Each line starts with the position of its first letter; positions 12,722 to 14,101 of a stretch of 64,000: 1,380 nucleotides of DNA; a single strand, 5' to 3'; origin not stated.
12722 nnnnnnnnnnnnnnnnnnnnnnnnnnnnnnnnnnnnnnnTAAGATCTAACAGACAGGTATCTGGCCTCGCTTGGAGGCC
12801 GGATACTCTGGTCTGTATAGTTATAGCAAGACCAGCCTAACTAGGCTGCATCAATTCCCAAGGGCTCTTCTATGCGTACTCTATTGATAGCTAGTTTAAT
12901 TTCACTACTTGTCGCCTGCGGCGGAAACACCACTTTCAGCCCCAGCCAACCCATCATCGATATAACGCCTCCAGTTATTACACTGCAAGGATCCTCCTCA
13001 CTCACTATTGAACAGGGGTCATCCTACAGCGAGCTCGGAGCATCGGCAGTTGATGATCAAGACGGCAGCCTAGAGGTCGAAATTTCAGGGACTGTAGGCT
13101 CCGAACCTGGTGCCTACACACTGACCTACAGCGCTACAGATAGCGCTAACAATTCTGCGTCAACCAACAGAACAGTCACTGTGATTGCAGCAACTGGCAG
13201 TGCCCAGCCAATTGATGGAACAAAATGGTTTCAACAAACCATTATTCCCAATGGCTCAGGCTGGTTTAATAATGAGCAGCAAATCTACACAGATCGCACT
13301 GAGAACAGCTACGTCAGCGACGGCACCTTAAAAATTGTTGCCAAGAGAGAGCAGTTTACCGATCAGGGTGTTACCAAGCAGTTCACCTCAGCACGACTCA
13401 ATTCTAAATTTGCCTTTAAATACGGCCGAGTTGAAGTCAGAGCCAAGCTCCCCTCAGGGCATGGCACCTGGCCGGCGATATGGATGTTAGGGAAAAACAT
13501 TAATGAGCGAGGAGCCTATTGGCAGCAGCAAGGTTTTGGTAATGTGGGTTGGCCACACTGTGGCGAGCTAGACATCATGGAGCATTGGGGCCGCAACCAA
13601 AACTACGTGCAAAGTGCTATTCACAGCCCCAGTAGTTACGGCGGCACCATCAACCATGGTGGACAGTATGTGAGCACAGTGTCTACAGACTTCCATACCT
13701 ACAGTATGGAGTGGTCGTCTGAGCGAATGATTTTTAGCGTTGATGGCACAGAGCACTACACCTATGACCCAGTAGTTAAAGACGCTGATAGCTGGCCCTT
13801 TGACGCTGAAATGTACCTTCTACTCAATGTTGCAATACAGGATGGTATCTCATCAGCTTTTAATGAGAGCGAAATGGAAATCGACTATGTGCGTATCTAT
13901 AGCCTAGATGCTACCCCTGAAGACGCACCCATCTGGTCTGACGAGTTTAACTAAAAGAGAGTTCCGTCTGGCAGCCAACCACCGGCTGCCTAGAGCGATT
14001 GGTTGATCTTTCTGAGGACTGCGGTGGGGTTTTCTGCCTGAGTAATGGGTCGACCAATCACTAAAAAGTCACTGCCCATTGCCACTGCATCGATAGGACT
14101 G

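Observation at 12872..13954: Second GH16 appears naturally circularly permuted: its first strand (WSDEFN) is at the extreme C-terminus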

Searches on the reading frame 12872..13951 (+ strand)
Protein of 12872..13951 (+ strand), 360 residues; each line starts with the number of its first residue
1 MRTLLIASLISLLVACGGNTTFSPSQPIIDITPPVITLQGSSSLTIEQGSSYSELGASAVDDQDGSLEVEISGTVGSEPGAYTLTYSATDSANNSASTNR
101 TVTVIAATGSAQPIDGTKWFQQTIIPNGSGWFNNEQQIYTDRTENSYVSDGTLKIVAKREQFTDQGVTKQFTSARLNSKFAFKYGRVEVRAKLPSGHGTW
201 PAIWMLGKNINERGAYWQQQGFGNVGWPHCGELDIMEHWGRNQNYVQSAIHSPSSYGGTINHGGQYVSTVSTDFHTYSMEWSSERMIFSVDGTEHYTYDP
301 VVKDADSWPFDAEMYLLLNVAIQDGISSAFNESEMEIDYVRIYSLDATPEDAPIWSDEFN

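Call 3: search_protein_families(library=pfam, proteins=[window:12872-13951:+], max_evalue=0.01)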
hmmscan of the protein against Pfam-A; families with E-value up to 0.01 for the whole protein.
window:12872-13951:+ (360 aa): 3 families
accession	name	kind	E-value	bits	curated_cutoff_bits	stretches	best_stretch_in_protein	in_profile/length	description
PF00722.28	Glyco_hydro_16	-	6.7e-23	81.5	22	1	144-340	12-174/175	Glycosyl hydrolases family 16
PF16403.11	Bact_surface_Ig-like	-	7.9e-19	67.9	27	1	36-104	1-71/71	Bacterial surface protein, Ig-like domain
PF10287.16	YJL171C_Tos1_C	-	3.4e-05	24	27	1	199-257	120-176/228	Cell wall protein YJL171C/Tos1, C-terminal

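Call 4: search_solved_structures(query=window:12872-13951:+, show_alignments=4, max_evalue=0.001)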
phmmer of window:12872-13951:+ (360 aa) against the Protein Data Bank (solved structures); distinct sequences matched with E-value up to 0.001: 33.
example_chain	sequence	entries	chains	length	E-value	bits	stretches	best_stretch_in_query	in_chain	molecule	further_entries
4bq1_A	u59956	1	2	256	2.1e-60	208.1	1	115-343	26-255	ENDO-1,3-BETA-GLUCANASE, FAMILY GH16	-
4bow_A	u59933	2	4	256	1.1e-59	205.8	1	115-343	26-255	ENDO-1,3-BETA-GLUCANASE, FAMILY GH16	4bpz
5wut_A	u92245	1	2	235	3.6e-41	144.9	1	126-343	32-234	ULam111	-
3azx_A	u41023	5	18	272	1.2e-40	143.2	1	129-350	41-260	Laminarinase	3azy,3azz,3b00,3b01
4dfs_A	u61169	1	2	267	4.6e-40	141.2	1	129-344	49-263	Glycoside hydrolase, family 16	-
3iln_A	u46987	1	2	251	2e-37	132.5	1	127-343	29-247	Laminarinase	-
6xof_A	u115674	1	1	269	3.5e-37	131.8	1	115-344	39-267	GH16 family protein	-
6xqf_A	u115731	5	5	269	1.8e-36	129.4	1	115-344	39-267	GH16 family protein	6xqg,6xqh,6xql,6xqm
7wwc_A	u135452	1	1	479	7.4e-34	120.8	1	127-343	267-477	beta-1,3(4)-glucanase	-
7ww4_A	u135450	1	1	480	7.5e-34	120.8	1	127-343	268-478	beta-1,3(4)-glucanase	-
2hyk_A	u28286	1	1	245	4.1e-33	118.4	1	115-345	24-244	Beta-1,3-glucanase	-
2vy0_A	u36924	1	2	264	2e-31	112.8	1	129-345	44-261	ENDO-BETA-1,3-GLUCANASE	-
4crq_A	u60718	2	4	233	1.2e-28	103.7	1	118-344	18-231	ENDO-1,3-BETA-GLUCANASE, FAMILY GH16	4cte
8va4_A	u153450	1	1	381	5.3e-28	101.6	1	130-343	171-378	Glycoside hydrolase family 16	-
6jh5_A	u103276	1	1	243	1.2e-27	100.4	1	122-344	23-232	LamCAT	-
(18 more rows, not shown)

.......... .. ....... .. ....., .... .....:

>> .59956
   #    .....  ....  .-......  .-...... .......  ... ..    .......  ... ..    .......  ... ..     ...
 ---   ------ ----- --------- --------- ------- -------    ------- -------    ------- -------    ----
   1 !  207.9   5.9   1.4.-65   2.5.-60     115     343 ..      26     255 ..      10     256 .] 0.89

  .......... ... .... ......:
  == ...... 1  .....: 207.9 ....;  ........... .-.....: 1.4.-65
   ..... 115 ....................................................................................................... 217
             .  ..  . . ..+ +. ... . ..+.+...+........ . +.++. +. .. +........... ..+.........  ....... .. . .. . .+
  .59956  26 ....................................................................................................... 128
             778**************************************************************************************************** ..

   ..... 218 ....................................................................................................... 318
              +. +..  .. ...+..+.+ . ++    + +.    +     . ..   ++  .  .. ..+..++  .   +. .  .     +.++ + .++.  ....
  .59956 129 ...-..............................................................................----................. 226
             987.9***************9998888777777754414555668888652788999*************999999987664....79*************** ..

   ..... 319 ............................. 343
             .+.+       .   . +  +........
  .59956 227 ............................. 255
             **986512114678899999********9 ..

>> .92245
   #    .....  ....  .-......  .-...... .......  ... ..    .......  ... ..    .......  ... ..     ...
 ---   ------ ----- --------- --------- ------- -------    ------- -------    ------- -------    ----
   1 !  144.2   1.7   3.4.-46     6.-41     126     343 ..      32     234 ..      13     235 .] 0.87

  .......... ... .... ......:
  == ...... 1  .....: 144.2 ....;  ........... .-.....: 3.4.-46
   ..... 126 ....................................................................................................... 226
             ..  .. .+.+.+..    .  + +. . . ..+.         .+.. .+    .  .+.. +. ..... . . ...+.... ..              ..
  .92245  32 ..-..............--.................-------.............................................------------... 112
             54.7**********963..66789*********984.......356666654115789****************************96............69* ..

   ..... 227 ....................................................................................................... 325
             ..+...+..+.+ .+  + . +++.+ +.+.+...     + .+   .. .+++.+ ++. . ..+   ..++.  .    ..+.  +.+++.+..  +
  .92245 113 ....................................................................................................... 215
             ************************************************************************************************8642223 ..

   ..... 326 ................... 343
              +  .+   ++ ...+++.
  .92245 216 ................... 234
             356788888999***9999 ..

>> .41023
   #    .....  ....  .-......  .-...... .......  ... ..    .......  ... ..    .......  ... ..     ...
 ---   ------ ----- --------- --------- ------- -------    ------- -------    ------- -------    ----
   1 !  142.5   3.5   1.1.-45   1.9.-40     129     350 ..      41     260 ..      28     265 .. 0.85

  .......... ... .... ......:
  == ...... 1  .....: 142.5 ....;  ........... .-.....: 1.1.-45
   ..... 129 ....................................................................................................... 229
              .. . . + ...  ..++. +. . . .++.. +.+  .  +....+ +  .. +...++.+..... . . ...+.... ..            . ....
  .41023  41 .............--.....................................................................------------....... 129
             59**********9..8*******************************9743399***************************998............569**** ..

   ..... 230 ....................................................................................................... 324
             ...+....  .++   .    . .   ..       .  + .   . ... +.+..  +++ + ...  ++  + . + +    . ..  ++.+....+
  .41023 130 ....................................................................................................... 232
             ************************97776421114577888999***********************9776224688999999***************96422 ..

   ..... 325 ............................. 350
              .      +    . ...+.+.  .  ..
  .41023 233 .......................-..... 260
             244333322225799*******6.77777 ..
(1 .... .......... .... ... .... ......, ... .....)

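Call 5: find_homologous_proteins(query=window:12872-13951:+, max_evalue=1e-10)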
Query window:12872-13951:+ (360 aa): 7325 proteins with E <= 1e-10 among 8000 candidates; the best 120 are listed.
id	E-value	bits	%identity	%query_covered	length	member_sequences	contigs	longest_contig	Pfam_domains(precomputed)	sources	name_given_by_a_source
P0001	1.2e-240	816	99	100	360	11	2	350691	PF16403.12,PF00722.29,PF26113.1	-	-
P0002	6.3e-215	731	88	100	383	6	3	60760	PF10287.17,PF16403.12,PF00722.29,PF26113.1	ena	-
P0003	1.4e-164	566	68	100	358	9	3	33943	PF10287.17,PF16403.12,PF00722.29,PF26113.1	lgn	-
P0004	7.6e-162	557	67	100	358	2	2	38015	PF10287.17,PF16403.12,PF00722.29,PF26113.1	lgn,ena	-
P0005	2.2e-158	545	66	100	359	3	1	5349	PF16403.12,PF00722.29,PF26113.1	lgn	-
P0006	2.8e-157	542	66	100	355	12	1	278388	PF16403.12,PF00722.29,PF26113.1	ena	-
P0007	8.4e-157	540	62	100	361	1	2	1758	PF10287.17,PF16403.12,PF00722.29,PF26113.1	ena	-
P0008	5.4e-156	537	65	100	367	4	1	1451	PF10287.17,PF16403.12,PF00722.29,PF26113.1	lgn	-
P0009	7.2e-155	534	64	100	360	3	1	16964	PF03935.23,PF16403.12,PF00722.29,PF26113.1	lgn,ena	-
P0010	3.0e-152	525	63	100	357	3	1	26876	PF10287.17,PF16403.12,PF00722.29,PF26113.1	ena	-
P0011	2.9e-149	515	62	100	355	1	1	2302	PF10287.17,PF16403.12,PF00722.29,PF26113.1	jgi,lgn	jgi:beta-glucanase (GH16 family)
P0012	3.2e-148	512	63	99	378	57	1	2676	PF10287.17,PF16403.12,PF00722.29,PF26113.1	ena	-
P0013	1.5e-147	510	63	99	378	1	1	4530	PF10287.17,PF16403.12,PF00722.29,PF26113.1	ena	-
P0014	2.7e-147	509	63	99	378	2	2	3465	PF10287.17,PF16403.12,PF00722.29,PF26113.1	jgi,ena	-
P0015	5.6e-147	508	61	100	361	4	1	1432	PF10287.17,PF16403.12,PF00722.29,PF26113.1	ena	-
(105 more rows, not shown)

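Call 18: predict_structure(alignment_id=A1)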
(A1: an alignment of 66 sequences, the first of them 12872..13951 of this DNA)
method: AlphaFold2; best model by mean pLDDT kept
length: 360 residues; sequences in the alignment: 66
mean_pLDDT: 87.2   pTM: 0.70
mean pLDDT of the five models: 87.2, 87.1, 84.6, 83.6, 82.8
residues with pLDDT >= 90: 229; 70-90: 92; 50-70: 16; < 50: 23
segments of 3 or more residues with pLDDT < 50: 1-22
pLDDT, mean of each block of 10 residues (from residue 1): 37 39 62 95 86 92 95 92 97 97 79 92 72 77 91 93 86 95 98 87 94 90 90 89 91 85 94 97 98 97 94 96 81 94 95 93
secondary structure, 60 per line:
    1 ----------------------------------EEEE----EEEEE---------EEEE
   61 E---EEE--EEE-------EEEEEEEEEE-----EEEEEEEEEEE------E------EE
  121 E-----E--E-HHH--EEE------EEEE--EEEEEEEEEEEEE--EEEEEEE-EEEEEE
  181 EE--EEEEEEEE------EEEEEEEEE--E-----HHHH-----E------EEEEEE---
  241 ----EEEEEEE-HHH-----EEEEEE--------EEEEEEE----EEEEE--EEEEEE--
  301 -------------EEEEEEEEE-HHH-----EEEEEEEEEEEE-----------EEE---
elements in order: E35-38 E43-47 E57-61 E65-67 E70-72 E80-89 E95-105 E119-121 E137-139 E146-149 E152-164 E167-173 E175-182 E185-192 E199-207 H216-219 E232-237 E245-251 E261-266 E275-281 E286-290 E293-298 E314-322 E332-343 E355-357

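Call 23: find_related_loci(query=A1, collection=genome_contigs, flank=3000)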
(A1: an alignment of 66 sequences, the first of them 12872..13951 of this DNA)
Query A1 (360 aa) in genome_contigs; peptide patterns used: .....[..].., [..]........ (x = any residue, [..] = any of these).
600 stretches matched a pattern (row limit reached: there are more); 596 encode a relative of the query (tblastn E <= 1e-3); the best 80 are kept; 80 distinct loci.
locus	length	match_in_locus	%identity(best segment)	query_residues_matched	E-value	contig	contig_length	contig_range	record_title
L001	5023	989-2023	63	23-360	4e-147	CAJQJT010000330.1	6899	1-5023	MAG: uncultured Pseudomonadales bacterium isolate 0.2_20180508_Bin_31_sub genome assembly, contig: c_000000014056, whole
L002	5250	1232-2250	71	113-360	4e-128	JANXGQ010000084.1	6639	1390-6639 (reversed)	MAG: Porticoccaceae bacterium isolate Bin03_015 c_000001919373, whole genome shotgun sequence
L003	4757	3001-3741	70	114-360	3e-125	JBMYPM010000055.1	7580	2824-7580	MAG: Porticoccaceae bacterium isolate ME_XS_2305_bin_7 ME_XS_2305_bin_7_54, whole genome shotgun sequence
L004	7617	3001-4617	68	1-360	2e-124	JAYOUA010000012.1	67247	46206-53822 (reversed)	MAG: Porticoccaceae bacterium isolate 139566_S167_concoct_bins.tsv.150 NODE_319_length_67247_cov_17.455307, whole genome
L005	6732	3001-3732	63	112-360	9e-116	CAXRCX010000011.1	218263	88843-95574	MAG: Porticoccaceae bacterium isolate YZ10B_2.18 genome assembly, contig: k141_1196599, whole genome shotgun sequence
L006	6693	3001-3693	68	113-343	6e-114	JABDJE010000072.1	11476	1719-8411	MAG: Saprospiraceae bacterium isolate SS_bin_15 k127_3511995, whole genome shotgun sequence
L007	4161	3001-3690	68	114-343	5e-114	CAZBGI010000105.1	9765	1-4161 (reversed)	MAG TPA_asm: uncultured Bacteroidales bacterium isolate SRP252850_co1_28 genome assembly, contig: NODE_13360_length_9765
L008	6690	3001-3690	69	114-343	6e-113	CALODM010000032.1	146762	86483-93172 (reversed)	MAG: uncultured Bacteroidota bacterium isolate HOU_bin.0071 genome assembly, contig: contig_23072, whole genome shotgun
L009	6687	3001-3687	68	115-343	3e-112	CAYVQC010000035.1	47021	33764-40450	MAG TPA_asm: uncultured Bacteroidales bacterium isolate SRP252850_co1_394 genome assembly, contig: NODE_1105_length_4702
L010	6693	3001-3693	67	113-343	4e-112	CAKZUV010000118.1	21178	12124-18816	MAG: uncultured Saprospiraceae bacterium isolate L4_Bin_Bin_16_1 genome assembly, contig: c_000000979163, whole genome s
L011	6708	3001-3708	66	108-343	8e-112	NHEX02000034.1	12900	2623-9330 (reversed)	MAG: Flavobacteriales bacterium TMED96 17975, whole genome shotgun sequence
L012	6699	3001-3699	67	114-346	1e-111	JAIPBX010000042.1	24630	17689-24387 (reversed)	MAG: Bacteroidales bacterium isolate Tobar18m-G3 Tobar18m-C618, whole genome shotgun sequence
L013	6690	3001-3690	67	114-343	4e-111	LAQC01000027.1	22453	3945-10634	MAG: Cryomorphaceae bacterium ASP10-05a contig2737, whole genome shotgun sequence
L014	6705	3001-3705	68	114-351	9e-111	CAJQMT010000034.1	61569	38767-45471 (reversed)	MAG: uncultured Flavobacteriaceae bacterium isolate 0.2_20180529_Bin_MAXBIN_194_sub_1 genome assembly, contig: c_0000000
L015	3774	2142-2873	65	114-358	4e-112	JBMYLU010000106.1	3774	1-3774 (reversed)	MAG: Flavobacteriaceae bacterium isolate ME_XS_2108_bin37 ME_XS_2108_bin37_105, whole genome shotgun sequence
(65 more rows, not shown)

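Call 24: fold_search(model_id=the predicted structure, library=pdb)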
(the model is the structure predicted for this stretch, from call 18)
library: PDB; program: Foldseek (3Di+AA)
matches with E <= 10: 1344; with E <= 0.001: 268
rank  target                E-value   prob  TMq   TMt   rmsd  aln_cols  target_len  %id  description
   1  4bq1_A                5.3e-26  1.00  0.59  0.83   2.8       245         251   45  Crystal structure of of LamAcat from Zobellia galactanivorans (released 2013-12-18)
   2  4bpz_B                6.9e-26  1.00  0.59  0.84   3.0       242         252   45  Crystal structure of lamA_E269S from Zobellia galactanivorans in complex with a trisaccharide of 1,3-1,4-beta-D-glucan (released 2013-12-18)
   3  4bpz_A                7.7e-26  1.00  0.59  0.83   2.9       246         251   45  Crystal structure of lamA_E269S from Zobellia galactanivorans in complex with a trisaccharide of 1,3-1,4-beta-D-glucan (released 2013-12-18)
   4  4bow_A                2.8e-25  1.00  0.59  0.84   2.9       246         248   45  Crystal structure of LamA_E269S from Z. galactanivorans in complex with laminaritriose and laminaritetraose (released 2013-12-18)
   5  8va4                  5.9e-21  1.00  0.53  0.77   3.5       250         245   30  Crystal structure of CapGH16_3 enzyme retrieved from capybara gut metagenome (released 2024-10-23)
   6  6xql_A                2.1e-20  1.00  0.57  0.78   2.9       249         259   33  Crystal structure of SCLam E144S mutant, a non-specific endo-beta-1,3(4)-glucanase from family GH16, co-crystallized w (released 2021-02-10)
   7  5wut_A                2.3e-20  1.00  0.54  0.83   3.1       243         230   34  Crystal structure of laminarinase from Flavobacterium sp. UMI-01 (released 2018-01-03)
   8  3iln_A                3.0e-20  1.00  0.55  0.77   3.3       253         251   37  X-ray structure of the laminarinase from Rhodothermus marinus (released 2010-08-18)
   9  6xqh_A                3.5e-20  1.00  0.57  0.77   2.8       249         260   33  Crystal structure of SCLam E144S mutant, a non-specific endo-beta-1,3(4)-glucanase from family GH16, co-crystallized w (released 2021-02-10)
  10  6xqm_A                4.3e-20  1.00  0.57  0.77   2.9       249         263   34  Crystal structure of SCLam E144S mutant, a non-specific endo-beta-1,3(4)-glucanase from family GH16, co-crystallized w (released 2021-02-10)
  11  6xqf_A                4.3e-20  1.00  0.56  0.78   2.9       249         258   33  Crystal structure of SCLam E144S mutant, a non-specific endo-beta-1,3(4)-glucanase from family GH16, co-crystallized w (released 2021-02-10)
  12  6xqg_A                5.3e-20  1.00  0.56  0.79   2.9       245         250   35  Crystal structure of SCLam E144S mutant, a non-specific endo-beta-1,3(4)-glucanase from family GH16, co-crystallized w (released 2021-02-10)
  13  3b01_B                6.5e-20  1.00  0.54  0.77   2.9       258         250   37  Crystal structure of the laminarinase catalytic domain from Thermotoga maritima MSB8 (released 2011-11-23)
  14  6xof                  6.9e-20  1.00  0.57  0.76   2.3       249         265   34  Crystal structure of SCLam, a non-specific endo-beta-1,3(4)-glucanase from family GH16 (released 2021-02-10)
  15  3azx_A                7.6e-20  1.00  0.55  0.77   5.8       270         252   34  Crystal structure of the laminarinase catalytic domain from Thermotoga maritima MSB8 (released 2011-11-23)
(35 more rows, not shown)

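Call 28: search_protein_representatives(protein=window:12872-13951:+)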
Query: 360 residues. Proteins with E-value up to 0.001 (for the whole library): 30608; up to 1e-10: 13489; up to 1e-30: 2053. The best 150 are listed.
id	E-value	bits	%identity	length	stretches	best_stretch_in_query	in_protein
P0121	4.4e-296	996.6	45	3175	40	28-109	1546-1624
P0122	1.4e-277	935.7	44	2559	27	28-107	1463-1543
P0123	1.1e-245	830.8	50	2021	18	28-109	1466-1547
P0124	7.8e-243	821.4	50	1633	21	30-104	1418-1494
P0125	1.3e-239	810.8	43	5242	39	28-107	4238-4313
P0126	5.1e-217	736.5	41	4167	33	27-107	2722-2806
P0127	4.5e-214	726.8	38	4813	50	28-103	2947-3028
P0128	1.4e-206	702.1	44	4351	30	28-107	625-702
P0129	1.2e-201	685.9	44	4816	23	29-108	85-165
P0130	5.8e-198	673.8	40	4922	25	29-111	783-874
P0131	5.4e-179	611.4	50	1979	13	28-108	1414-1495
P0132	9.3e-167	571.2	42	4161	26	31-105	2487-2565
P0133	3.4e-166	569.3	42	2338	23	20-107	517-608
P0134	6.7e-165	565.1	48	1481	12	28-108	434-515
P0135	7.2e-162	555.1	43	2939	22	28-104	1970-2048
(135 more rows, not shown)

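Call 32: search_protein_families(library=pfam, proteins=[window:12872-13951:+], max_evalue=10)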
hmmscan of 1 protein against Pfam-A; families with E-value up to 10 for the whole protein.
window:12872-13951:+ (360 aa): 7 families
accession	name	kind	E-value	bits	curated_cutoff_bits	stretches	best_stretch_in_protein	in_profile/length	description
PF00722.28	Glyco_hydro_16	-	6.7e-23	81.5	22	1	144-340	12-174/175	Glycosyl hydrolases family 16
PF16403.11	Bact_surface_Ig-like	-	7.9e-19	67.9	27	1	36-104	1-71/71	Bacterial surface protein, Ig-like domain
PF10287.16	YJL171C_Tos1_C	-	3.4e-05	24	27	1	199-257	120-176/228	Cell wall protein YJL171C/Tos1, C-terminal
PF02494.22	HYR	-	0.021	15.6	21.7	1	30-104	2-81/81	HYR domain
PF19077.6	Big_13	-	0.027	15.4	27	1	21-104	16-100/102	Bacterial Ig-like domain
PF04200.17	Lipoprotein_17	-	0.029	15.1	22.4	1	43-87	36-80/84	Lipoprotein associated domain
PF05345.18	He_PIG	-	0.039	14.8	24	1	70-104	60-95/96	Putative Ig domain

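Call 51: predict_structure(alignment_id=A2)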
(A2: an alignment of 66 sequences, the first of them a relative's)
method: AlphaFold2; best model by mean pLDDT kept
length: 358 residues; sequences in the alignment: 66
mean_pLDDT: 87.0   pTM: 0.69
mean pLDDT of the five models: 87.0, 86.9, 83.4, 83.4, 82.1
residues with pLDDT >= 90: 227; 70-90: 89; 50-70: 17; < 50: 25
segments of 3 or more residues with pLDDT < 50: 1-25
pLDDT, mean of each block of 10 residues (from residue 1): 38 37 51 94 93 93 94 94 95 96 87 84 79 70 89 93 87 92 96 93 93 88 89 92 84 90 92 96 97 98 94 94 87 94 97 93
secondary structure, 60 per line:
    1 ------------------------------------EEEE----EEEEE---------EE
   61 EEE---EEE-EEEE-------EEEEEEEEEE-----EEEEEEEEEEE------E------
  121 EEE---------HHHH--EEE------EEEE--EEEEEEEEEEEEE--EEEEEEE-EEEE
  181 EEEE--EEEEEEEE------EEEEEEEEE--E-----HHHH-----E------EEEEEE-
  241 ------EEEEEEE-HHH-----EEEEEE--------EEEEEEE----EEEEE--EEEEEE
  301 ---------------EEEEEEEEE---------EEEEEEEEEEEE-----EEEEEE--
elements in order: E37-40 E45-49 E59-63 E67-69 E71-74 E82-91 E97-107 E121-123 H133-136 E139-141 E148-151 E154-166 E169-175 E177-184 E187-194 E201-209 H218-221 E234-239 E247-253 E263-268 E277-283 E288-292 E295-300 E316-324 E334-345 E351-356

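Call 62: list_cluster_members(proteins=[window:12872-13951:+, P0001, P0002])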
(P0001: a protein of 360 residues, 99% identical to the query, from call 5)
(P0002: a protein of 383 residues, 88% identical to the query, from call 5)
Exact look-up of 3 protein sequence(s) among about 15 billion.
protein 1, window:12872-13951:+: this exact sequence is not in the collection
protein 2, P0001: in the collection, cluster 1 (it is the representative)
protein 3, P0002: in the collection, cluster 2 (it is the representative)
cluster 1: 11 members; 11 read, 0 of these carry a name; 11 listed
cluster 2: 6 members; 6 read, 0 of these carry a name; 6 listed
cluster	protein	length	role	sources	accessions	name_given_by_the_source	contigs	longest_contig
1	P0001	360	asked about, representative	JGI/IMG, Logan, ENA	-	-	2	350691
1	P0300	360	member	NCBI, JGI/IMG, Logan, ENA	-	-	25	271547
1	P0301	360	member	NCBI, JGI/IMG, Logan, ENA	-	-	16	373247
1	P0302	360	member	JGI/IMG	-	-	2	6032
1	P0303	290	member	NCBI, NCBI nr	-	-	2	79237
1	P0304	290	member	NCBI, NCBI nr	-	-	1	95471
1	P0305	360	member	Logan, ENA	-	-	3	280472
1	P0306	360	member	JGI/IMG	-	-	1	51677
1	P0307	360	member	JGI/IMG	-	-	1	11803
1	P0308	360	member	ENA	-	-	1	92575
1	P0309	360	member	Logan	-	-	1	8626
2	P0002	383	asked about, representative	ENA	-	-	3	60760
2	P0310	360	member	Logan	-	-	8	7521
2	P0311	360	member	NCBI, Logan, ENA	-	-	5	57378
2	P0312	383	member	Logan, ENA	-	-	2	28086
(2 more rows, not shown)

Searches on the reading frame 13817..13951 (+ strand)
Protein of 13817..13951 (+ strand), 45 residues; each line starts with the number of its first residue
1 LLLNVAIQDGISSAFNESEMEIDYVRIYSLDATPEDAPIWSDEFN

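Call 52: search_solved_structures(query=window:13817-13951:+, max_evalue=10, show_alignments=5)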
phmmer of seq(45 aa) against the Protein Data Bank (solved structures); distinct sequences matched with E-value up to 10: 3.
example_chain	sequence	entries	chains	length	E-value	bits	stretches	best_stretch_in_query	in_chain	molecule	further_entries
6xof_A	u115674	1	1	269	0.022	18.3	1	2-29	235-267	GH16 family protein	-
6xqf_A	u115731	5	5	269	0.025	18.2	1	2-29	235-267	GH16 family protein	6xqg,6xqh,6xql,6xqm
1v5n_A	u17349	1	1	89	0.52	14.1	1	16-41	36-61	PDI-like Hypothetical Protein At1g60420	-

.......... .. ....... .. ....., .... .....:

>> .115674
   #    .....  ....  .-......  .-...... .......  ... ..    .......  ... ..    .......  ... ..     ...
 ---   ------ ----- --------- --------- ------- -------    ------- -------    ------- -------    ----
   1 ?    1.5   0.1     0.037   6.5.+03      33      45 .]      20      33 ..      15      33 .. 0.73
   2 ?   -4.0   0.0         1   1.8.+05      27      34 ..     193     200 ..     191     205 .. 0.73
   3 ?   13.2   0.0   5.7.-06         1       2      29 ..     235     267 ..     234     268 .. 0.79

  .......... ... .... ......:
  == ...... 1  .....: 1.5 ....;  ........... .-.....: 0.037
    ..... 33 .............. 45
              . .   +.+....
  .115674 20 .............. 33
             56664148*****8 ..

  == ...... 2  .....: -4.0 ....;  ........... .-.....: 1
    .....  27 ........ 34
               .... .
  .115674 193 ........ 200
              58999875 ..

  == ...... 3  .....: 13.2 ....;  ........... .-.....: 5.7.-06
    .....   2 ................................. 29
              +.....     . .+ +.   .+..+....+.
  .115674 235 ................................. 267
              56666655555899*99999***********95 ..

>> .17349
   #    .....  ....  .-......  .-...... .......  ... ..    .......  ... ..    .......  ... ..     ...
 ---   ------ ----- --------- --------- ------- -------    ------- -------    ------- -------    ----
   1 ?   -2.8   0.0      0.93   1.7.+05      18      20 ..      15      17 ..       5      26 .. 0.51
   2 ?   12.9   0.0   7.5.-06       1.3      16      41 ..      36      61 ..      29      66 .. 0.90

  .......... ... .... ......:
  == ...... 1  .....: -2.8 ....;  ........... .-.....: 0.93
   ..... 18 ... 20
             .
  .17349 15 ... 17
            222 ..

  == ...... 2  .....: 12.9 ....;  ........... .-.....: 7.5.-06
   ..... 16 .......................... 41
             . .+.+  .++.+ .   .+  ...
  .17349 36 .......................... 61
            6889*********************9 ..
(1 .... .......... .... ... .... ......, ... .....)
